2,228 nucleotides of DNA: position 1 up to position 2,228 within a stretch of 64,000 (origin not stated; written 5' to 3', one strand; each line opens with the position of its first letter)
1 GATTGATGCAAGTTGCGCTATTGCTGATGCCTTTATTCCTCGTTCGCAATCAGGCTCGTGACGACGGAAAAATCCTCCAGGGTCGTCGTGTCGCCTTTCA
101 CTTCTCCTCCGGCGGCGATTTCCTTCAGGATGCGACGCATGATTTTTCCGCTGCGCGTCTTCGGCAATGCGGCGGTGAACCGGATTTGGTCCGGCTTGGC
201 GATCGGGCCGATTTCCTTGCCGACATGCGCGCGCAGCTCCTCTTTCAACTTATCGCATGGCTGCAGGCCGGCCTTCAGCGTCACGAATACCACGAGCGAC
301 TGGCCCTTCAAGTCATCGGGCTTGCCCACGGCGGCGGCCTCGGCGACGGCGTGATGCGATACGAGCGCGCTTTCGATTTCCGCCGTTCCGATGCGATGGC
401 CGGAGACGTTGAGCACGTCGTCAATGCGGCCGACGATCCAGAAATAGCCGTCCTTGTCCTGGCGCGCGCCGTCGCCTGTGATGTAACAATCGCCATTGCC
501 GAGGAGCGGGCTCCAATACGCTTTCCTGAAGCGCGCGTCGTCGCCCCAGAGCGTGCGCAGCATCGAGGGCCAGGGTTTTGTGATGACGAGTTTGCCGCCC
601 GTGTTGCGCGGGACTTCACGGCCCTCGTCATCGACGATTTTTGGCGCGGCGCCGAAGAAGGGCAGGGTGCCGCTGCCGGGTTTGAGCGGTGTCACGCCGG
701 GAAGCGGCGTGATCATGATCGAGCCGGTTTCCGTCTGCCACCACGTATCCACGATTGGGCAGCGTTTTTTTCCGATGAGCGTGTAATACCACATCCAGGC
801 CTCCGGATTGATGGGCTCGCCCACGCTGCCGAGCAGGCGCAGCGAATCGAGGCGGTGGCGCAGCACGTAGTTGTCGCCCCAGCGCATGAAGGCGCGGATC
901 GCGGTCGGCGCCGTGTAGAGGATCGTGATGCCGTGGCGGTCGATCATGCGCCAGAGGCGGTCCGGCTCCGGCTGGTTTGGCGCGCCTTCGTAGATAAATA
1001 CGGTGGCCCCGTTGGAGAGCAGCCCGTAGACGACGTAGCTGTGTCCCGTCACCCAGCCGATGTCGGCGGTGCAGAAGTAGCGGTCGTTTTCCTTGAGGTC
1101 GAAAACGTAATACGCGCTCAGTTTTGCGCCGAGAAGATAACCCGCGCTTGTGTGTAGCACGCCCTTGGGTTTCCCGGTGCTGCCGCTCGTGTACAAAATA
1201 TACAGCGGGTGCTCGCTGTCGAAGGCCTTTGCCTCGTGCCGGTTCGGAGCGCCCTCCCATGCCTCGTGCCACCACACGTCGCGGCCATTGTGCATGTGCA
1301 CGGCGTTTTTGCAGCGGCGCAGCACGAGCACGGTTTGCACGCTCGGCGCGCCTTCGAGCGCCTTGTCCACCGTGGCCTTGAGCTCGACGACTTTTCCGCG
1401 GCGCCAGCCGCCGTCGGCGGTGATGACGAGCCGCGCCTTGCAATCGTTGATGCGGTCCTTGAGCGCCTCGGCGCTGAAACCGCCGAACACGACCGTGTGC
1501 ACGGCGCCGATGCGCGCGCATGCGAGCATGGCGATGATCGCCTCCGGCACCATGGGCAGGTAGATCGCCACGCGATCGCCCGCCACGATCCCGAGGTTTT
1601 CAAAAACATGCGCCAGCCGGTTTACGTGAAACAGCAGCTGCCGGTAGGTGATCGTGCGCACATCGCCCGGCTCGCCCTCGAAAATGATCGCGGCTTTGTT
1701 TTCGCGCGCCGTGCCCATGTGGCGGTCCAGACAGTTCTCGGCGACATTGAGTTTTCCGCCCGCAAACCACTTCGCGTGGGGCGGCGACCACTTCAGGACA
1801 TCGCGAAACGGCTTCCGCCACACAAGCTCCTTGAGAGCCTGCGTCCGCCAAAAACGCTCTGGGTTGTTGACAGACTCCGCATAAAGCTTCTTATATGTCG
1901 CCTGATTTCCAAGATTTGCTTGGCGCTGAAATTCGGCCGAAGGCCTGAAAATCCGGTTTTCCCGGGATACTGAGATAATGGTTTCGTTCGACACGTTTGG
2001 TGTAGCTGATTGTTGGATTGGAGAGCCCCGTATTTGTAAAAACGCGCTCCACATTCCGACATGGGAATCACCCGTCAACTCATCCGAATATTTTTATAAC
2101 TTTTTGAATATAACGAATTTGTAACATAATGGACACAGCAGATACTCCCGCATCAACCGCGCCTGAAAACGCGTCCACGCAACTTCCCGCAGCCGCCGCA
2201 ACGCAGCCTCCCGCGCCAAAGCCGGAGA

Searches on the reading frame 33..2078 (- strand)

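Call 98: search_protein_families(library=padloc, proteins=[window:33-2078:-], max_evalue=1e-10)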
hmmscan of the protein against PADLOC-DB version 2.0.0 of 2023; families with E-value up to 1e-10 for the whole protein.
window:33-2078:- (681 aa): 0 families

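Call 99: search_protein_families(library=pfam, proteins=[window:33-2078:-], max_evalue=0.00001)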
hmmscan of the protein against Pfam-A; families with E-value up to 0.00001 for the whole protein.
window:33-2078:- (681 aa): 3 families
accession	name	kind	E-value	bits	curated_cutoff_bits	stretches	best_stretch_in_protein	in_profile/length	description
PF00501.34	AMP-binding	-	4.7e-88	296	29.9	1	124-503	7-378/384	AMP-binding enzyme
PF13193.12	AMP-binding_C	-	1.8e-28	99.7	24.5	1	567-645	1-76/76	AMP-binding enzyme C-terminal domain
PF16177.11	ACAS_N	-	6.5e-21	74.3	27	1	62-116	1-55/55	Acetyl-coenzyme A synthetase N-terminus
